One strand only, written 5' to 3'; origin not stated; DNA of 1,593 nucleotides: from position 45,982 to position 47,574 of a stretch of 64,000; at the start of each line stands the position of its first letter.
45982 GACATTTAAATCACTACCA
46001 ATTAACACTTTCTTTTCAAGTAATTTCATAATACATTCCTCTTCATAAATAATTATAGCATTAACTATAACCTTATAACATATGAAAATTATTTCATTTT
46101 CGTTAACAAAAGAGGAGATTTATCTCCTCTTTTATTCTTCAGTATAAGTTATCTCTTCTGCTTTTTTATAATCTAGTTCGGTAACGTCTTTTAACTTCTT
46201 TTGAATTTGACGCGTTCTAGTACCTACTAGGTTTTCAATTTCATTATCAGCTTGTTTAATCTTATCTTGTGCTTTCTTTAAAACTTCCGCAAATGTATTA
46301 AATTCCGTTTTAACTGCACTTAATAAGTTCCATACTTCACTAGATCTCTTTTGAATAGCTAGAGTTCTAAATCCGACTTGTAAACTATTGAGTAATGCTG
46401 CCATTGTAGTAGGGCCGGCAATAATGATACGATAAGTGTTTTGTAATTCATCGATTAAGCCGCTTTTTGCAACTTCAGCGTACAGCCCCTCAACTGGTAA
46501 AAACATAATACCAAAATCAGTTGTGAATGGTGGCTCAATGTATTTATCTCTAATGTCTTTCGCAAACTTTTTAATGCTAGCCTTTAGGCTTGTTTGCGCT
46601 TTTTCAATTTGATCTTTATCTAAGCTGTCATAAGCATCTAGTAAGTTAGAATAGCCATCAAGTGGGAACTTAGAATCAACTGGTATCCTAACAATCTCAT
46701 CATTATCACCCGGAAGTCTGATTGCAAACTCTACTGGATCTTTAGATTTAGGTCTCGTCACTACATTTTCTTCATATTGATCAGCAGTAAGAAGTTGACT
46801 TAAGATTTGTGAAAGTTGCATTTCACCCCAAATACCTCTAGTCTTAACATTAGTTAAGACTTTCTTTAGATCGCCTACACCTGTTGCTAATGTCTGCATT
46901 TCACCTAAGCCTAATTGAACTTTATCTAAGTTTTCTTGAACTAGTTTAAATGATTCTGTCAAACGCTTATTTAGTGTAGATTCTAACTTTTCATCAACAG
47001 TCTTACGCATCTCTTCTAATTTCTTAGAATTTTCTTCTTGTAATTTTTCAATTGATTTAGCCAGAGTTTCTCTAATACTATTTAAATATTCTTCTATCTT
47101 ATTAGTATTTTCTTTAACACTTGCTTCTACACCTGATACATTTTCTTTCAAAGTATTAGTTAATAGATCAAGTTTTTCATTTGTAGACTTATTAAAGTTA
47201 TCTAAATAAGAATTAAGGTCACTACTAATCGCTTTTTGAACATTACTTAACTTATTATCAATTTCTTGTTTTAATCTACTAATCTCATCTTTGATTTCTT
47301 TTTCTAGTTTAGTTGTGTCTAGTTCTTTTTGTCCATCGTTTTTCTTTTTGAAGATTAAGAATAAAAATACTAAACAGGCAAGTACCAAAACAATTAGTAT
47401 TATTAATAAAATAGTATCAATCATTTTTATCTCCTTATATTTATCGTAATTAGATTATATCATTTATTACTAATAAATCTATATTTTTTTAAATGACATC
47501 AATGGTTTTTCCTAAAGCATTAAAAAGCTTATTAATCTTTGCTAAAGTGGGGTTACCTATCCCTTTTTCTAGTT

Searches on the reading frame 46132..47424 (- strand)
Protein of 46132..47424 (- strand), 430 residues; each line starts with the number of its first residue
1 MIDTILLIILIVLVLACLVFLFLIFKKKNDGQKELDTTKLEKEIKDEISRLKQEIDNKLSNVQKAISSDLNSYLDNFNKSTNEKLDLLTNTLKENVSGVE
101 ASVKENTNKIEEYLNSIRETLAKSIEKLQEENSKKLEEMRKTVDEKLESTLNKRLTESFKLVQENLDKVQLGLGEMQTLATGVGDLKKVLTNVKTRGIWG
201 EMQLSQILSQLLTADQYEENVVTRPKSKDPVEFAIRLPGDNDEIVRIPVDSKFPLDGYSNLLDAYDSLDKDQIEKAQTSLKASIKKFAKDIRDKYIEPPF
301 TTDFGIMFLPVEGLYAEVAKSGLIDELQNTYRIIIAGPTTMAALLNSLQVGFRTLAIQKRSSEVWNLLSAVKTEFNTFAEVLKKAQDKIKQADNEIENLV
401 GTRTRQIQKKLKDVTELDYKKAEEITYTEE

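Call 37: search_protein_families(library=pfam, proteins=[window:46132-47424:-], max_evalue=0.001)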
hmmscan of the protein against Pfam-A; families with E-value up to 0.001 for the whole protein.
window:46132-47424:- (430 aa): 3 families
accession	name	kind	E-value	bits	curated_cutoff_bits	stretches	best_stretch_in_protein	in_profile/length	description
PF02646.22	RmuC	-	5e-76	256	26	1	134-423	1-290/291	RmuC family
PF01442.23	Apolipoprotein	-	2e-07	31.3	90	1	41-168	28-154/190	Apolipoprotein A1/A4/E domain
PF04513.17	Baculo_PEP_C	-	2.5e-05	24.8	38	0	38-108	66-135/140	Baculovirus polyhedron envelope protein, PEP, C terminus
